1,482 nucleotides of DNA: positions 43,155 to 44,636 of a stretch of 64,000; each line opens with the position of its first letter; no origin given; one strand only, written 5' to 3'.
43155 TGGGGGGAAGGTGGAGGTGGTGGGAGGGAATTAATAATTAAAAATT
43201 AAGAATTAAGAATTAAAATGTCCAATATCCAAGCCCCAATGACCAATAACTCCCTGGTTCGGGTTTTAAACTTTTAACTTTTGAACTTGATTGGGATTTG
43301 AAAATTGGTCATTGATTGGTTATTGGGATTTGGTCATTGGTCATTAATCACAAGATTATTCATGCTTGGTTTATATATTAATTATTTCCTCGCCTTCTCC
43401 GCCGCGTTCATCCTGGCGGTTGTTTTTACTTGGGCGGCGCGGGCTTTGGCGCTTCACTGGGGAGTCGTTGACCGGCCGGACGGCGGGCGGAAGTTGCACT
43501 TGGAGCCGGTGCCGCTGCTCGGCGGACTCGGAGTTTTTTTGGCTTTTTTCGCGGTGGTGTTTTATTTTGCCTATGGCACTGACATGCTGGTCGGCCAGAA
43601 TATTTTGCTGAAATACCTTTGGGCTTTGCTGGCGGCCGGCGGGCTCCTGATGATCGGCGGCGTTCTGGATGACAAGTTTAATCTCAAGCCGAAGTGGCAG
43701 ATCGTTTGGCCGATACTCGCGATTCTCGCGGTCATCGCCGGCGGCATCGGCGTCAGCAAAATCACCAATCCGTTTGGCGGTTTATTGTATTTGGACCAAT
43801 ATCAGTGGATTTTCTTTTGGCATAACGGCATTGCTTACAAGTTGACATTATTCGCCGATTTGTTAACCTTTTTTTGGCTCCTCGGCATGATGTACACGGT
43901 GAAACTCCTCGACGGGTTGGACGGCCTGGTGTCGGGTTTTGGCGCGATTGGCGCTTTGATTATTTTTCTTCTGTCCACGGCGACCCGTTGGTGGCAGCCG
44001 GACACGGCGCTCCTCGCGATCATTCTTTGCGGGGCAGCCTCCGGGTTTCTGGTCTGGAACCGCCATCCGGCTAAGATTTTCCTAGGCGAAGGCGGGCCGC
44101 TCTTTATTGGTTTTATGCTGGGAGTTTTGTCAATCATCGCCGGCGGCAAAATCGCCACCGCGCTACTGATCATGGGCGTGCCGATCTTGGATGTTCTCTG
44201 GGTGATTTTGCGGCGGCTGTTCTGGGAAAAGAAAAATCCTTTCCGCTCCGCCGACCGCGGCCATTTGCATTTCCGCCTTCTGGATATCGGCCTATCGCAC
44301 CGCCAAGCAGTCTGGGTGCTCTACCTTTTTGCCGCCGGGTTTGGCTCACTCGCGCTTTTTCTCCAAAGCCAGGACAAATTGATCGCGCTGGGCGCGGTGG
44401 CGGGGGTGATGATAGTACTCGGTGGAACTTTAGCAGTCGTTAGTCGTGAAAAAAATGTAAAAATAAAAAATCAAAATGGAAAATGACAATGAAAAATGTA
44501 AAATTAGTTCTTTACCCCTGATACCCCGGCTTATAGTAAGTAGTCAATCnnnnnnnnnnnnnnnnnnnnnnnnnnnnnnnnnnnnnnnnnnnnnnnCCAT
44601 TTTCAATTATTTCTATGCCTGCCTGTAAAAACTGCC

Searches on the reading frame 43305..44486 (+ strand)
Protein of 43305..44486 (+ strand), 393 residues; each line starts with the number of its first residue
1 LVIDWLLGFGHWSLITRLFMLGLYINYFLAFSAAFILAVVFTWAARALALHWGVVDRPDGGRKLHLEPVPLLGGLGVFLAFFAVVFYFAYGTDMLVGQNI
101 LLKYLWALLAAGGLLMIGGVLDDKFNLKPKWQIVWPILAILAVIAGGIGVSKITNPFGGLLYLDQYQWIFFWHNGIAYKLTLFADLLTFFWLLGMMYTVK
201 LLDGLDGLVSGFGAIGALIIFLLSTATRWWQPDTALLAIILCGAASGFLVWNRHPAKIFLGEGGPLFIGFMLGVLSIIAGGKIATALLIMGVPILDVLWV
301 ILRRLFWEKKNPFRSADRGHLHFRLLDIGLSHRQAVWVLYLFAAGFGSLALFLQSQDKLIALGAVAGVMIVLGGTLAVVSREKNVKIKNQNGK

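Call 32: search_protein_families(library=pfam, proteins=[window:43305-44486:+], max_evalue=0.001)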
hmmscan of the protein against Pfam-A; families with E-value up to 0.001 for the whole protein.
window:43305-44486:+ (393 aa): 1 family
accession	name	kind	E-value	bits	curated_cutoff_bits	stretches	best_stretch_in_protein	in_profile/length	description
PF00953.26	Glycos_transf_4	-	7.3e-27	94.8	27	1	106-279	2-159/160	Glycosyl transferase family 4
